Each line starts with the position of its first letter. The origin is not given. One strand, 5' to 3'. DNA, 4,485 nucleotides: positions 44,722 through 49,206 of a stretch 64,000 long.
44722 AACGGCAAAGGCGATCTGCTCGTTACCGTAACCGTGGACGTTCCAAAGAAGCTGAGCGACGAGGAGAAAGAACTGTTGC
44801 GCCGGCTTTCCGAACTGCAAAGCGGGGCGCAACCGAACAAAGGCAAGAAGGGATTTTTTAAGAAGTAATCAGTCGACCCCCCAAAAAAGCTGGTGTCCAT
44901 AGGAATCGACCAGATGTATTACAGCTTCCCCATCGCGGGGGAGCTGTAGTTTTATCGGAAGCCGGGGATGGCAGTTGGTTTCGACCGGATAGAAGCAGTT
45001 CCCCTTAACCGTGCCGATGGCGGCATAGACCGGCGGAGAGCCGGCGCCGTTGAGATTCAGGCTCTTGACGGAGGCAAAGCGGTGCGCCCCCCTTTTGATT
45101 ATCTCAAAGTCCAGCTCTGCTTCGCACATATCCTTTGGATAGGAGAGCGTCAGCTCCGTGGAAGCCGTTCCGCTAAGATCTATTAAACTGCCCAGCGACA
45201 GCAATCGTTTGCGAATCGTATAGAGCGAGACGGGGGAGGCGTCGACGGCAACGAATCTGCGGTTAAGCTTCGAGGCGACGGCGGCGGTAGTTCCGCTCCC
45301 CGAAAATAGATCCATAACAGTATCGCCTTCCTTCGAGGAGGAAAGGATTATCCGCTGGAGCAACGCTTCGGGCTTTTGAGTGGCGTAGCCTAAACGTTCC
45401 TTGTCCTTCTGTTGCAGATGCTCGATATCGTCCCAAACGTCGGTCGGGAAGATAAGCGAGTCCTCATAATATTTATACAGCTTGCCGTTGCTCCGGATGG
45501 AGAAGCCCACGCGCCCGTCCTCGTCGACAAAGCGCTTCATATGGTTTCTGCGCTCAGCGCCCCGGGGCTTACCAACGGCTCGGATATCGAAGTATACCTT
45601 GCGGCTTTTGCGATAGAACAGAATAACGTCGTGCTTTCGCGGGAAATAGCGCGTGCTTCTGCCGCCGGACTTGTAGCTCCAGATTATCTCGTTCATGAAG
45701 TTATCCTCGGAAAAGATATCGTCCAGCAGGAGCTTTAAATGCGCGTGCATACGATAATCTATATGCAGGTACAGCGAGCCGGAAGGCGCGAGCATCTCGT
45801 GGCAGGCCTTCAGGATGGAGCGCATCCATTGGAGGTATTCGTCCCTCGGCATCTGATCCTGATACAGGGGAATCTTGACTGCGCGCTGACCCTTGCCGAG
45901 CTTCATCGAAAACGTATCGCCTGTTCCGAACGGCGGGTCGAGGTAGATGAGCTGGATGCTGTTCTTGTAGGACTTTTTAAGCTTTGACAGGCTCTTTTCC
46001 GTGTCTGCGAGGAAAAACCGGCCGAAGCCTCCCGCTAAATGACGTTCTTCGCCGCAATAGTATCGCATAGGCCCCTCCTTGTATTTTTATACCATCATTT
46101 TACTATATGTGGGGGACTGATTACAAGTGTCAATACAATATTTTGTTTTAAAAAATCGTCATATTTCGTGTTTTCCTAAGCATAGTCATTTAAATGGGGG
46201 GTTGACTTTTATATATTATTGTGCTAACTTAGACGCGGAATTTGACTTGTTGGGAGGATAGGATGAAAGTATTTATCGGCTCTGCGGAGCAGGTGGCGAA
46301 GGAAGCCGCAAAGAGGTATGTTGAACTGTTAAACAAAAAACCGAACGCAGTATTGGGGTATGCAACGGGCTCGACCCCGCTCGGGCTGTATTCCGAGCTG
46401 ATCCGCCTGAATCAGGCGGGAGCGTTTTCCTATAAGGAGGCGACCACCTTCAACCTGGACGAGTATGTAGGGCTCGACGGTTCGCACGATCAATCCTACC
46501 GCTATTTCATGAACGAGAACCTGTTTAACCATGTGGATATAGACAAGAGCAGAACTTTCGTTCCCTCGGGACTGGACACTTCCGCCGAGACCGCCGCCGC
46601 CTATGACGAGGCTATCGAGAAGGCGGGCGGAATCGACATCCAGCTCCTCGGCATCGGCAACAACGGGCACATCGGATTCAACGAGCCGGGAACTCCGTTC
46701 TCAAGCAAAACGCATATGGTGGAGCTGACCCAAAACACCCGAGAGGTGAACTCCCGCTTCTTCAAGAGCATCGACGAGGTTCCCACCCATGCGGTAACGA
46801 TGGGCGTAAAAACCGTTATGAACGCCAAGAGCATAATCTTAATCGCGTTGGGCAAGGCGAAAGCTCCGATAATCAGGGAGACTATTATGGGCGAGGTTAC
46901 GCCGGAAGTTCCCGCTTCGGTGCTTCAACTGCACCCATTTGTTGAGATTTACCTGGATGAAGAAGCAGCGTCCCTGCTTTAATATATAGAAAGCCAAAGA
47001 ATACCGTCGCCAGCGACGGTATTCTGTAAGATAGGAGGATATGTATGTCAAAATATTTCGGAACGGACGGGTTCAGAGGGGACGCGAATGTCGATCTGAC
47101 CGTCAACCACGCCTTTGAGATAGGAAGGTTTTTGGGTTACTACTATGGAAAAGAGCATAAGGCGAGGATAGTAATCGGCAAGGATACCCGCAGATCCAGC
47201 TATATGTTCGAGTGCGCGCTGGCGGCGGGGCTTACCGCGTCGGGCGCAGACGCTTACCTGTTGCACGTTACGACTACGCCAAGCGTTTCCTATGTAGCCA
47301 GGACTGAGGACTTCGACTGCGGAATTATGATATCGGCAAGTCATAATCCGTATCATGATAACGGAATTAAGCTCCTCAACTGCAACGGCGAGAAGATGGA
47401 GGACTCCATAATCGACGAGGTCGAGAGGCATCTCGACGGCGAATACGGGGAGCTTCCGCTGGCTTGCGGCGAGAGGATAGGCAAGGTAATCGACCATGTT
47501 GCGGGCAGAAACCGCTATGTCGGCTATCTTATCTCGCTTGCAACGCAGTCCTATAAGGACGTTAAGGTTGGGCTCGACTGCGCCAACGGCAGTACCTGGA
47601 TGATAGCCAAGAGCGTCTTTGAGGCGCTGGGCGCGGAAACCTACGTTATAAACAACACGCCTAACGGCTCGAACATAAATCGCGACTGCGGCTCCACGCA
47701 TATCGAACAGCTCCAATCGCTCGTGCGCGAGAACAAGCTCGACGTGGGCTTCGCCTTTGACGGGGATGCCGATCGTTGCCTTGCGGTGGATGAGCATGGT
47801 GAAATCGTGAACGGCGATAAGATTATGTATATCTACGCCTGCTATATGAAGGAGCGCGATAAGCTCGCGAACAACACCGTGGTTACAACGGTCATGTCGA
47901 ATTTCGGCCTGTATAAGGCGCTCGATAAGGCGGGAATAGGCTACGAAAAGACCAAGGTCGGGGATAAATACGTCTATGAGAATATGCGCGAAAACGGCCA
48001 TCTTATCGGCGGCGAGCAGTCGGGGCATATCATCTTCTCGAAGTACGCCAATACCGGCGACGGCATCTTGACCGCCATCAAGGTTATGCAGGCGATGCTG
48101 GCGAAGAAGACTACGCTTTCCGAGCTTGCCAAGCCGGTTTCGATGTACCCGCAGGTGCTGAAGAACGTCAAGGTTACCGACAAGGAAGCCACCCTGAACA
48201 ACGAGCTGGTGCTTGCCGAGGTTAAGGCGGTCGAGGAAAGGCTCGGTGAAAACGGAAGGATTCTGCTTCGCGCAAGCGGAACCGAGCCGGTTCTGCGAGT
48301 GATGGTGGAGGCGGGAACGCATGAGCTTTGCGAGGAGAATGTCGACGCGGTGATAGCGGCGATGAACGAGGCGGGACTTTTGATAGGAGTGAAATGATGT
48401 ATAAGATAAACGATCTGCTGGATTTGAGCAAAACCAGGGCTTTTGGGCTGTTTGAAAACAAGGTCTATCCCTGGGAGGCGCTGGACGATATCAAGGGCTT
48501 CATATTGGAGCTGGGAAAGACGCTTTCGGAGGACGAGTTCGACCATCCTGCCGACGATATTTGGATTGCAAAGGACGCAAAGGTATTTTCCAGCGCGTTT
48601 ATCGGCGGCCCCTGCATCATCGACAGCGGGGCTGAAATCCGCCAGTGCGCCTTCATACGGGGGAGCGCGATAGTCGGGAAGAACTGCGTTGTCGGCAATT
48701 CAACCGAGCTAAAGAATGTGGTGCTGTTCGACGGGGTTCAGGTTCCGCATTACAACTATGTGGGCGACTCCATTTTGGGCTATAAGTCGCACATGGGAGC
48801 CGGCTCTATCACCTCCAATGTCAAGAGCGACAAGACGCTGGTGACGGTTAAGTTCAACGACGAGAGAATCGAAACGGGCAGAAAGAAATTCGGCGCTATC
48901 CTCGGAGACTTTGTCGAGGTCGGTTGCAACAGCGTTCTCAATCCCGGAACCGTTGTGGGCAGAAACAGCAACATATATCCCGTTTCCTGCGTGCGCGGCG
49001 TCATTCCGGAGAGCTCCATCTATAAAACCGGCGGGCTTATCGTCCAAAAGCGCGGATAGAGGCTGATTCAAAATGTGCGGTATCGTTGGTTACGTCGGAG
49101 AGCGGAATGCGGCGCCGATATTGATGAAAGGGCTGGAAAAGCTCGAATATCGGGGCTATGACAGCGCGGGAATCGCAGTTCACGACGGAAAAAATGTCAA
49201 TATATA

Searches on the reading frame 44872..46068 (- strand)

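Call 29: search_protein_families(library=pfam, proteins=[window:44872-46068:-], max_evalue=0.001)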
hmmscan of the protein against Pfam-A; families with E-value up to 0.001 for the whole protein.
window:44872-46068:- (399 aa): 2 families
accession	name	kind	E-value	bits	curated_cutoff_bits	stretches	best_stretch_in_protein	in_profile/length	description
PF01555.25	N6_N4_Mtase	-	1.4e-47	163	26.7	1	38-279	1-213/221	DNA methylase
PF03602.21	Cons_hypoth95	-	4.7e-05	23.6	24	0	243-293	37-88/182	Conserved hypothetical protein 95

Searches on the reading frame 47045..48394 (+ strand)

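Call 29: search_protein_families(library=pfam, proteins=[window:47045-48394:+], max_evalue=0.001)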
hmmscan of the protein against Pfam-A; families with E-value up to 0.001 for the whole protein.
window:47045-48394:+ (450 aa): 4 families
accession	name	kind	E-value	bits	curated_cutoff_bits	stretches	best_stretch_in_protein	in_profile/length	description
PF02878.22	PGM_PMM_I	-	3e-39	134.3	22.5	1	3-131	2-132/138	Phosphoglucomutase/phosphomannomutase, alpha/beta/alpha domain I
PF02880.22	PGM_PMM_III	-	1.5e-36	125.4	20.7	1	256-363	1-109/115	Phosphoglucomutase/phosphomannomutase, alpha/beta/alpha domain III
PF00408.26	PGM_PMM_IV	-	1.6e-17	63.8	23.1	1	372-437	1-66/68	Phosphoglucomutase/phosphomannomutase, C-terminal domain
PF02879.22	PGM_PMM_II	-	4.8e-16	59.6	29.3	1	167-252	15-103/103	Phosphoglucomutase/phosphomannomutase, alpha/beta/alpha domain II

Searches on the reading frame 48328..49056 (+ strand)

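Call 29: search_protein_families(library=pfam, proteins=[window:48328-49056:+], max_evalue=0.001)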
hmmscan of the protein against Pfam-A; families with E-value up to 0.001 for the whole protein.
window:48328-49056:+ (243 aa): 2 families
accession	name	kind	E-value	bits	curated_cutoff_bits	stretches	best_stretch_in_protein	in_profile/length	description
PF25084.1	LbH_EIF2B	-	7.8e-13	48.8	54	1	78-161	4-86/105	EIF2B subunit epsilon LbH domain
PF00132.30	Hexapep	-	7.9e-11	41.6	27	1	189-218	1-30/36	Bacterial transferase hexapeptide (six repeats)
